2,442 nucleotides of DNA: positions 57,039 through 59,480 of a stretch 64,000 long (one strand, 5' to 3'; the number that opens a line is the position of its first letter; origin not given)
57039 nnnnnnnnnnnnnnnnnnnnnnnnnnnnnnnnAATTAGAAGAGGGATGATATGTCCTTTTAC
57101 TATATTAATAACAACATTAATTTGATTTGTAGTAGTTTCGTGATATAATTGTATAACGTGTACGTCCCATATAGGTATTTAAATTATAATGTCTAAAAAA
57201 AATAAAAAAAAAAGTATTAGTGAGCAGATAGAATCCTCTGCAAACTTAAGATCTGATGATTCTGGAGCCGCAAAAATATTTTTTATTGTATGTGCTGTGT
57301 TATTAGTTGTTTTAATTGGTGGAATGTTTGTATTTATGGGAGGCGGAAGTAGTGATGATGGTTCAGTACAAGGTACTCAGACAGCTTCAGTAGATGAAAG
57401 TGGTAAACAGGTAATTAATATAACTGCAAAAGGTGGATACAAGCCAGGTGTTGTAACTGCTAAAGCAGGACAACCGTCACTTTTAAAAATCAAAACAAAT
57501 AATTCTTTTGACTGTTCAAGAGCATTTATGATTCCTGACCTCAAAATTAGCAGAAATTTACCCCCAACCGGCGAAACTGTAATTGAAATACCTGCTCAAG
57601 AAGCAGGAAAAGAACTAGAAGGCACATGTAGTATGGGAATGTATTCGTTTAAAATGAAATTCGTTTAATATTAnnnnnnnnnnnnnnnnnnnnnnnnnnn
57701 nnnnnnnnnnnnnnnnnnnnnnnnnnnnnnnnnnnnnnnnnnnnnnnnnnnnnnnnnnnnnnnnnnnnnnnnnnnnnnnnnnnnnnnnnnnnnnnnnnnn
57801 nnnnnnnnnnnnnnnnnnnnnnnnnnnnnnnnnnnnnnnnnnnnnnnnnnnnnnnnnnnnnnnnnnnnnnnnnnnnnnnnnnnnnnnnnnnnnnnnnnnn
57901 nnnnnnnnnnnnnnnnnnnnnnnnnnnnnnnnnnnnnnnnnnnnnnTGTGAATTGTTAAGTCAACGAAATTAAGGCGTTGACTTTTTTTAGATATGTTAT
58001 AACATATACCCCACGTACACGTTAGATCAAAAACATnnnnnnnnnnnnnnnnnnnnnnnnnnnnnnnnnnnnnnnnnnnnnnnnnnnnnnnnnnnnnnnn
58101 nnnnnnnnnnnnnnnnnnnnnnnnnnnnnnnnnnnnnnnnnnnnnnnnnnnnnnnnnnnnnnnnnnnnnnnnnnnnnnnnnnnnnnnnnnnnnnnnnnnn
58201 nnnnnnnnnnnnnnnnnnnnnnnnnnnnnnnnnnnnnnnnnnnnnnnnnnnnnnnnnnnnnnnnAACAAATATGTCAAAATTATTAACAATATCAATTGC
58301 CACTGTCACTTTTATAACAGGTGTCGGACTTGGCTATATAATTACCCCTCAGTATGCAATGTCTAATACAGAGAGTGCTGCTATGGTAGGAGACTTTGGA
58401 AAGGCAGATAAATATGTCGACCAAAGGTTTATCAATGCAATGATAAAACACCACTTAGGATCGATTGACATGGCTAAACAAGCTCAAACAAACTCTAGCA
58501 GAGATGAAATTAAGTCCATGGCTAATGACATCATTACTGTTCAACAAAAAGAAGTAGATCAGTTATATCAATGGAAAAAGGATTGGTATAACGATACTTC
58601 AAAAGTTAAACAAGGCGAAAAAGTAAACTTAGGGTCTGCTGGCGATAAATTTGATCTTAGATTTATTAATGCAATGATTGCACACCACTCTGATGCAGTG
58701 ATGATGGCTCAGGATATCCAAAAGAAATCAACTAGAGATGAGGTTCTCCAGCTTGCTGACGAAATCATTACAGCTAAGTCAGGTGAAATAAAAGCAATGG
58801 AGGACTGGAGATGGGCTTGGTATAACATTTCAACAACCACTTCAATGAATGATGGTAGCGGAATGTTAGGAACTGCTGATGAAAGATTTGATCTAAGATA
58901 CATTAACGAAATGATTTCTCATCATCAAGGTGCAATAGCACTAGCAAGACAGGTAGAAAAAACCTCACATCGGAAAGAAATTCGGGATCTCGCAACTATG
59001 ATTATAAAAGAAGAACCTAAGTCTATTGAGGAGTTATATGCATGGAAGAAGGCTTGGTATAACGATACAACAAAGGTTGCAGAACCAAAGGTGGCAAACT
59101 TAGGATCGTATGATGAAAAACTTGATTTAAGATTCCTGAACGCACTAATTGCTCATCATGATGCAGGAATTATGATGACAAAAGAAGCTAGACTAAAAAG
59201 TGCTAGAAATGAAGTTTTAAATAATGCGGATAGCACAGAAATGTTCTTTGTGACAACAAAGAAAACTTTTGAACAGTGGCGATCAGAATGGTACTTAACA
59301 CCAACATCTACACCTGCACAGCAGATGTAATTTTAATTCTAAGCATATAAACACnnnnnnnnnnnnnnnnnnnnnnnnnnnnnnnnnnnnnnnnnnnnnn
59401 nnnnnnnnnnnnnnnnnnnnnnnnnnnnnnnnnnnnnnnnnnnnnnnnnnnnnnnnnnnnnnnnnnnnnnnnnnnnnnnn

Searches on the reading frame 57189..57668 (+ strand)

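Call 10: search_protein_families(library=pfam, proteins=[window:57189-57668:+], max_evalue=0.01)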
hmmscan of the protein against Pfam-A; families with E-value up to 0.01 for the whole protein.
window:57189-57668:+ (159 aa): 1 family
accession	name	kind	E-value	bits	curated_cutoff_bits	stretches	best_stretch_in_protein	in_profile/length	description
PF13473.12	Cupredoxin_1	-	1e-11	45.2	27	1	69-159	16-103/104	Cupredoxin-like domain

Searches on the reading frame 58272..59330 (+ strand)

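Call 50: search_protein_families(library=pfam, proteins=[window:58272-59330:+], max_evalue=0.001)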
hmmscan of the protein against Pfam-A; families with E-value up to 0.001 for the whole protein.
window:58272-59330:+ (352 aa): 2 families
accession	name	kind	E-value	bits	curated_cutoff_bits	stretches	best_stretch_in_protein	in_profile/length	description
PF03713.19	DUF305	-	2e-48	164.8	27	3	50-179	1-150/151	Domain of unknown function (DUF305)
PF13628.12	DUF4142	-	2e-15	57.7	27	1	50-164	3-123/138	Domain of unknown function (DUF4142)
